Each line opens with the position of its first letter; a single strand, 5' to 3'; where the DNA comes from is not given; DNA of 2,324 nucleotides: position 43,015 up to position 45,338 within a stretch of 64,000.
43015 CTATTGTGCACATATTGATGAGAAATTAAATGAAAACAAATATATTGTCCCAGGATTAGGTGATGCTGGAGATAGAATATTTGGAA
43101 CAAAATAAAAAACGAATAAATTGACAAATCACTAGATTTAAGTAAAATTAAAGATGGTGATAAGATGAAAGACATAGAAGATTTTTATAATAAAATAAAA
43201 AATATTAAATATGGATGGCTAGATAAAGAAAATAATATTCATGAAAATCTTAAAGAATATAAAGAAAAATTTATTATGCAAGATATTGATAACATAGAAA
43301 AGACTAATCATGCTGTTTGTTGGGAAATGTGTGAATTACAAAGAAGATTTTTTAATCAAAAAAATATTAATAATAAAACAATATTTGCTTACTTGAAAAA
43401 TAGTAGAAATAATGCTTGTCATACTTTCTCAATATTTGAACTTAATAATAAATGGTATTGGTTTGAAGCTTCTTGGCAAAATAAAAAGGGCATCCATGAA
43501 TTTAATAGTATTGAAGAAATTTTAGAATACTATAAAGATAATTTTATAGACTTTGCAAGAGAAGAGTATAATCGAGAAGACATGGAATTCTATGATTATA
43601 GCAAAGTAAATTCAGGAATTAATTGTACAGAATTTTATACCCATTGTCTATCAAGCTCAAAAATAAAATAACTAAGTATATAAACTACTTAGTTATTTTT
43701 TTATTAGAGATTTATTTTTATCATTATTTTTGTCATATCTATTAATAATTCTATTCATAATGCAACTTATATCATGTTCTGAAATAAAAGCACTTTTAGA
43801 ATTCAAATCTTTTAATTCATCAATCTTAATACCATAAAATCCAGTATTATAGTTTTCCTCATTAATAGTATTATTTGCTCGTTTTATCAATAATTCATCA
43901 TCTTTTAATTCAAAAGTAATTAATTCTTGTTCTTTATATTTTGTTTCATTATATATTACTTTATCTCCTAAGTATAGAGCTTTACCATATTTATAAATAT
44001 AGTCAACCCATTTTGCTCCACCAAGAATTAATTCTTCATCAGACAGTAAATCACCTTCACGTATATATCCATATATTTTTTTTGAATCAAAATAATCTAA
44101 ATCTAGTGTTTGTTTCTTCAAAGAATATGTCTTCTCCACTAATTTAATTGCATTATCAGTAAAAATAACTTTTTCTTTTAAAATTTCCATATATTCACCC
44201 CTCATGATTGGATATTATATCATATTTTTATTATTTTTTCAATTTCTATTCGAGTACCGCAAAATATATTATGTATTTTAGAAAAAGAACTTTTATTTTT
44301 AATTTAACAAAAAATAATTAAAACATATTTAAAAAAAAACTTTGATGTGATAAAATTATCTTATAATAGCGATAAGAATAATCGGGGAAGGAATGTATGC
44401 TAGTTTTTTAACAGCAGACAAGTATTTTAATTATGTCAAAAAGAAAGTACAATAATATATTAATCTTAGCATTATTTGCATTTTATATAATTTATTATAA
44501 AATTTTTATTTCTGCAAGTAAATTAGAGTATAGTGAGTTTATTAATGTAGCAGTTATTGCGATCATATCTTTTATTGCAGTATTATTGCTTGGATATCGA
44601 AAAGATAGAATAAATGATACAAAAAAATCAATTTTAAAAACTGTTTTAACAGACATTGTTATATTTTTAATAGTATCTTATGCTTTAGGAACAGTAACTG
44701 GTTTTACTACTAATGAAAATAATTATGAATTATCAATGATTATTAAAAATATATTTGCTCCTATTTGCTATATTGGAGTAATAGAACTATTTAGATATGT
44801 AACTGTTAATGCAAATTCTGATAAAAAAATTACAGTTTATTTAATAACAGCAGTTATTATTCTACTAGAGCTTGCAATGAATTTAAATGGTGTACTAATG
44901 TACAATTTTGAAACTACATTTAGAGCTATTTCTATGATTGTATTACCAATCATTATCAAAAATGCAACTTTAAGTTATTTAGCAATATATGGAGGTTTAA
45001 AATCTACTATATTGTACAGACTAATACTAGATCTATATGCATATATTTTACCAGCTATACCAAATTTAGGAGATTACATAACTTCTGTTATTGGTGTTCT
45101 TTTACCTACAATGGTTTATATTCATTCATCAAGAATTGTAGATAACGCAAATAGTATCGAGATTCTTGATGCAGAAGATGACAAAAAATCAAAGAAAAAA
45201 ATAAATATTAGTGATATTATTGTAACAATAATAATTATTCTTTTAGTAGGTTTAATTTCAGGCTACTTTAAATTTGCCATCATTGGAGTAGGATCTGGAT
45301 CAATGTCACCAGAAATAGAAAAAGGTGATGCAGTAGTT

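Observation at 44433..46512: SipW-type signal peptidase fused to a large polytopic membrane domain and co-transcribed with an unknown 2-TM protein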

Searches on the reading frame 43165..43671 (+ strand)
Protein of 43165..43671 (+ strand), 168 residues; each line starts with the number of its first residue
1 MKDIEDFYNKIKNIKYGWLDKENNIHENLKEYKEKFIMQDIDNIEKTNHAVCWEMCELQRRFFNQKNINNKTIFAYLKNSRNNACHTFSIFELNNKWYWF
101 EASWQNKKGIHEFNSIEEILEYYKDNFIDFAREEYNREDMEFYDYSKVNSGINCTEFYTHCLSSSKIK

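Call 3: search_protein_families(library=pfam, proteins=[window:43165-43671:+], max_evalue=1)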
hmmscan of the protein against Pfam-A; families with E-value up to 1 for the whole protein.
window:43165-43671:+ (168 aa): 1 family
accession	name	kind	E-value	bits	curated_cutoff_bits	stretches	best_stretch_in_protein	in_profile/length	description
PF10869.13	DUF2666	-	0.16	12.7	23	0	1-77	53-132/135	Domain of unknown function (DUF2666)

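Call 4: search_protein_families(library=ncbifam, proteins=[window:43165-43671:+], max_evalue=1)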
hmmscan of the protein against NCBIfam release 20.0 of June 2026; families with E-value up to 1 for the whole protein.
window:43165-43671:+ (168 aa): 0 families

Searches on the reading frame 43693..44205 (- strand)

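Call 3: search_protein_families(library=pfam, proteins=[window:43693-44205:-], max_evalue=1)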
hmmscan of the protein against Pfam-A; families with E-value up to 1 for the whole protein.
window:43693-44205:- (170 aa): 1 family
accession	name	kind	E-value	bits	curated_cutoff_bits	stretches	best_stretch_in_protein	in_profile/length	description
PF24820.1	Diguanyl_cycl_sensor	-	0.015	15.6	28.1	1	52-116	27-88/109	Diguanylate cyclase-like sensor domain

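Call 4: search_protein_families(library=ncbifam, proteins=[window:43693-44205:-], max_evalue=1)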
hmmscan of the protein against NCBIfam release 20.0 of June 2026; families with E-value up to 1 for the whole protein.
window:43693-44205:- (170 aa): 0 families

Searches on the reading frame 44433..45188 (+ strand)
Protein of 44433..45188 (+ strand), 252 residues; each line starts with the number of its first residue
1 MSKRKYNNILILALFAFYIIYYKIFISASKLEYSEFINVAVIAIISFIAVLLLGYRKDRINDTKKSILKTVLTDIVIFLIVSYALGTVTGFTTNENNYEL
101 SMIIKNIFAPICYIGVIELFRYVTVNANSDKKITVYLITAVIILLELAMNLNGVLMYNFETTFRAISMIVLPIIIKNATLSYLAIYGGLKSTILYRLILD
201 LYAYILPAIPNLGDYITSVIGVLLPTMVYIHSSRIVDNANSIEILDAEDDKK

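Call 32: search_solved_structures(query=A3, max_evalue=10, show_alignments=2)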
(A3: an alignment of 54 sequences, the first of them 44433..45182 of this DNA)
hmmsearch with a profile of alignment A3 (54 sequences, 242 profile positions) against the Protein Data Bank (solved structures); distinct sequences matched with E-value up to 10: 3.
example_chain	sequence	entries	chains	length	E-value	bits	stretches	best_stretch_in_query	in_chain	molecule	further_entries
7yj4_R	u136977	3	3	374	1.1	11.9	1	40-111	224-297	Relaxin-3 receptor 2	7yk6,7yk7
5eft_B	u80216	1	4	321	1.3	11.6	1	74-160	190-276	p9-1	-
6uct_A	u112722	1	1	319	1.4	11.4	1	72-129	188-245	p9-1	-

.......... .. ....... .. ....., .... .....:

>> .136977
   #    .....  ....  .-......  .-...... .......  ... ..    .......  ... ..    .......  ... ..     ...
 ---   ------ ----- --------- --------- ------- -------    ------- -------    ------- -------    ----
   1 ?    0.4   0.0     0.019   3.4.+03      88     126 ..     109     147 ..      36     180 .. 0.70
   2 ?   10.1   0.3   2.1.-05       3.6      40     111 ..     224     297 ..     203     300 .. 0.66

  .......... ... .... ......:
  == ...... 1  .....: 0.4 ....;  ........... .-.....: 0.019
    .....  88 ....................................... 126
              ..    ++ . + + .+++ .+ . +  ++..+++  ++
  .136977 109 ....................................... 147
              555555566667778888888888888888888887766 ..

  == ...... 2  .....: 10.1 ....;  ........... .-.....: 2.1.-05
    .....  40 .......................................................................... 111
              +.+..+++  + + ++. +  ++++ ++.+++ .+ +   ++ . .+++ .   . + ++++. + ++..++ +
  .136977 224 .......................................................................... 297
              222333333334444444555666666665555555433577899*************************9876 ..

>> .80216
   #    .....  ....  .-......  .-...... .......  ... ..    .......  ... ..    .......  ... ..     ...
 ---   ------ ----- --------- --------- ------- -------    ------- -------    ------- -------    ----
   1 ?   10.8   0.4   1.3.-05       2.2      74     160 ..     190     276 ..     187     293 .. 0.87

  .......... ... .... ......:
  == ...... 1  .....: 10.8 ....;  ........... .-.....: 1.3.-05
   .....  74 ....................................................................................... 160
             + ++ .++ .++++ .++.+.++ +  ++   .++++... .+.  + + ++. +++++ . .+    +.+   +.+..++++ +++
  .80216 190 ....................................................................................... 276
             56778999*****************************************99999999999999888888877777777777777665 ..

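Call 33: search_protein_families(library=pfam, alignment_id=A3, max_evalue=10)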
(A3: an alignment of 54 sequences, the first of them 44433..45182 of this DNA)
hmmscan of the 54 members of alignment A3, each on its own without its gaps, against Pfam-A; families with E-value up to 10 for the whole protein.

A. member 1, window:44433-45182:+ (250 aa): 3 families
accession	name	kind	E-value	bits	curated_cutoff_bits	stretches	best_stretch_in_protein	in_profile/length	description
PF24020.1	DUF7333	-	0.29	11.6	27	1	39-87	6-53/61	Family of unknown function (DUF7333)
PF14333.11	DUF4389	-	1.1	9.6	25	1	39-68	25-54/76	Domain of unknown function (DUF4389)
PF12576.13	DUF3754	-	1.5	9.2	27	1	35-102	59-123/137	Protein of unknown function (DUF3754)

B. families by the number of members that match (of 54 scanned): 35 families (the first 25 are shown)
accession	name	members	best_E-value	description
PF04844.18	Ovate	3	0.012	Transcriptional repressor, ovate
PF07457.16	DUF1516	2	3.6e-05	Protein of unknown function (DUF1516)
PF06796.16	NapE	2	0.14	Periplasmic nitrate reductase protein NapE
PF04080.19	Per1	2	2.1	Per1-like family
PF09586.16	YfhO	1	0.0011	Bacterial membrane protein YfhO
PF22954.2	DUF7027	1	0.0072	Domain of unknown function (DUF7027)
PF16020.10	Deltameth_res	1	0.017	Deltamethrin resistance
PF04307.19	YdjM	1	0.038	YdjM inner membrane protein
PF13789.11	DUF4181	1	0.043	Domain of unknown function (DUF4181)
PF19946.4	DUF6408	1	0.083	Family of unknown function (DUF6408)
PF14288.11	FKS1_dom1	1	0.097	1,3-beta-glucan synthase subunit FKS1, domain-1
PF04120.17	Iron_permease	1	0.11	Low affinity iron permease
PF09446.15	VMA21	1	0.14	VMA21-like domain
PF15086.11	UPF0542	1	0.21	Uncharacterised protein family UPF0542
PF01312.24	Bac_export_2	1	0.23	FlhB HrpN YscU SpaS Family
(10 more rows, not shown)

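Call 47: predict_structure(alignment_id=A4)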
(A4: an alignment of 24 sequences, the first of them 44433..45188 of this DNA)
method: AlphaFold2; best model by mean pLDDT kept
length: 252 residues; sequences in the alignment: 24
mean_pLDDT: 86.0   pTM: 0.84
mean pLDDT of the five models: 86.0, 85.6, 85.5, 85.5, 84.1
residues with pLDDT >= 90: 130; 70-90: 90; 50-70: 29; < 50: 3
segments of 3 or more residues with pLDDT < 50: none
pLDDT, mean of each block of 10 residues (from residue 1): 86 95 85 87 96 91 92 91 82 61 79 96 92 93 94 85 90 95 93 91 68 76 92 90 60 41
secondary structure, 60 per line:
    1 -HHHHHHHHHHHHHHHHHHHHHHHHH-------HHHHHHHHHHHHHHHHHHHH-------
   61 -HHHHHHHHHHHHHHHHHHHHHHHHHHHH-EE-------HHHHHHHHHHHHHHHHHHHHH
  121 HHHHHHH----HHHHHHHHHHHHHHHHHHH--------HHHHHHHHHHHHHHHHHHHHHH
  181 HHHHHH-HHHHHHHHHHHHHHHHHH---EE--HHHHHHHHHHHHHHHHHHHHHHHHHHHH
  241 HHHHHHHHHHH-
elements in order: H2-26 H34-53 H62-89 H100-127 H132-150 H159-186 H188-205 H213-251

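Call 51: fold_search(model_id=the predicted structure, library=pdb)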
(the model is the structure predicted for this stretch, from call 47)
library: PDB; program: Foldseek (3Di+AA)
matches with E <= 10: 292; with E <= 0.001: 0
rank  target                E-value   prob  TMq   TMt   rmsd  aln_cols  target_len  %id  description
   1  8zyv_G                2.0e-01  0.30  0.17  0.20  20.7       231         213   17  Bacterial flagellar sodium-driven stator PomA5PomB2 with 100 mM NaCl (released 2025-01-01)
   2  8zyv_D                2.4e-01  0.15  0.13  0.14  22.4       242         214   15  Bacterial flagellar sodium-driven stator PomA5PomB2 with 100 mM NaCl (released 2025-01-01)
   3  8zyv_F                2.8e-01  0.23  0.17  0.18  20.7       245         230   13  Bacterial flagellar sodium-driven stator PomA5PomB2 with 100 mM NaCl (released 2025-01-01)
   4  8zyv_E                3.0e-01  0.28  0.17  0.20  20.8       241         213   15  Bacterial flagellar sodium-driven stator PomA5PomB2 with 100 mM NaCl (released 2025-01-01)
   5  4cad_I                3.4e-01  0.97  0.54  0.53   6.4       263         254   11  Mechanism of farnesylated CAAX protein processing by the integral membrane protease Rce1 (released 2013-11-27)
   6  8zyv_C                4.2e-01  0.21  0.16  0.19  20.6       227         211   18  Bacterial flagellar sodium-driven stator PomA5PomB2 with 100 mM NaCl (released 2025-01-01)
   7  9g2r_A                4.8e-01  0.12  0.14  0.15  29.8       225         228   12  Endophilin B1 dimers bound to nanodiscs (released 2024-08-07)
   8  3o1h_A                7.4e-01  0.13  0.18  0.17  34.4       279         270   14  Crystal Structure of the TorS sensor domain - TorT complex in the presence of TMAO (released 2011-12-21)
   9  4xto_D                9.2e-01  0.12  0.18  0.18  18.8       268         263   12  Crystal structure of the light-driven sodium pump KR2 in the pentameric red form, pH 5.6 (released 2015-04-01)
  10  4cad_F                9.6e-01  0.90  0.54  0.55   7.1       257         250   11  Mechanism of farnesylated CAAX protein processing by the integral membrane protease Rce1 (released 2013-11-27)
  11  6y79_1                9.6e-01  0.11  0.17  0.14  19.6       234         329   12  Cryo-EM structure of a respiratory complex I F89A mutant (released 2020-10-28)
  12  8oqy_C                1.0e+00  0.51  0.33  0.36  14.1       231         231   15  Structure of apo form of human gamma-secretase PSEN1 APH-1B isoform reconstituted into lipid nanodisc (released 2024-04-24)
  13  6r1j_D                1.0e+00  0.11  0.16  0.17  37.3       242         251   10  Structure of the soluble AhlC triple head mutant of the tripartite alpha-pore forming toxin, AHL, from Aeromonas hydro (released 2019-07-10)
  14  9ijm_C                1.1e+00  0.14  0.17  0.20  20.6       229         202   15  Bacterial flagellar sodium-driven stator PomA5PomB2 with 100 mM NaCl and 0.1 mM phenamil (released 2025-01-01)
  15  8brd_C                1.3e+00  0.07  0.14  0.14  23.5       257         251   14  Mechanisms of ion selectivity and rotor coupling in the bacterial flagellar sodium-driven stator unit (released 2023-06-14)
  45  4cad_C                2.6e+00  0.60  0.53  0.53   6.3       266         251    9  Mechanism of farnesylated CAAX protein processing by the integral membrane protease Rce1 (released 2013-11-27)
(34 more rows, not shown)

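Call 52: search_protein_representatives(alignment_id=A4)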
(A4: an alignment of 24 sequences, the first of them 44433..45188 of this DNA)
Query: 24 sequences, 247 profile positions. Proteins with E-value up to 0.001 (for the whole library): 1338; up to 1e-10: 829; up to 1e-30: 218. The best 150 are listed.
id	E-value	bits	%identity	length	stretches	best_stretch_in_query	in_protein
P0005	1.5e-89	316.2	-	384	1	1-241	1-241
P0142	4.4e-85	301.6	-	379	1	1-247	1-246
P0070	1.7e-80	286.5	-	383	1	1-243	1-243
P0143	5.8e-80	284.8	-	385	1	1-245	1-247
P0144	8.0e-80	284.3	-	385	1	4-247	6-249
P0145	2.7e-78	279.3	-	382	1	1-247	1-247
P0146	5.2e-77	275.1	-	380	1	1-247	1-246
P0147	1.7e-74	266.9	-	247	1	8-247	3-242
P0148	6.4e-74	265.0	-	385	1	2-247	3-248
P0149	1.0e-72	261.0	-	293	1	1-244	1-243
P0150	1.6e-72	260.4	-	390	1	2-245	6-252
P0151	2.0e-72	260.1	-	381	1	1-246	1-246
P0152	3.1e-70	252.9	-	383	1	3-244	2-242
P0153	3.3e-70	252.8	-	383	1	1-246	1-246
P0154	3.4e-70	252.8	-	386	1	1-244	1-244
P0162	6.7e-65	235.5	-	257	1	6-222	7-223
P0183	2.9e-51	190.8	-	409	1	2-242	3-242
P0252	1.7e-36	142.5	-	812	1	1-242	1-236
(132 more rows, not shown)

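Call 63: search_protein_families(library=pfam, proteins=[P0252, P0147, P0162, P0183], max_evalue=0.01)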
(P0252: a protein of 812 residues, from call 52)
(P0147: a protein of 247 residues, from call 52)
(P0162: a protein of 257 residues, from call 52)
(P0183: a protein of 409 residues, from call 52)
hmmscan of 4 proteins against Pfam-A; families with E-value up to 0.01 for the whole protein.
P0252 (812 aa): 3 families
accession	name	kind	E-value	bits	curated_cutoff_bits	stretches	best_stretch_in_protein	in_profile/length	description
PF00149.33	Metallophos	-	3.6e-08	34.5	21.5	1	360-576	3-190/191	Calcineurin-like phosphoesterase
PF02872.23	5_nucleotid_C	-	3.4e-06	27.7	23.6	1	705-740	48-83/158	5'-nucleotidase, C-terminal domain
PF10502.14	Peptidase_S26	-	0.0088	16.4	22.9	0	252-297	5-49/168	Signal peptidase, peptidase S26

P0147 (247 aa): 0 families

P0162 (257 aa): 0 families

P0183 (409 aa): 1 family
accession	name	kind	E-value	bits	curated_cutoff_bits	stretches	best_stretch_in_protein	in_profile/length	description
PF10502.14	Peptidase_S26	-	8.7e-05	23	22.9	1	282-375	7-88/168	Signal peptidase, peptidase S26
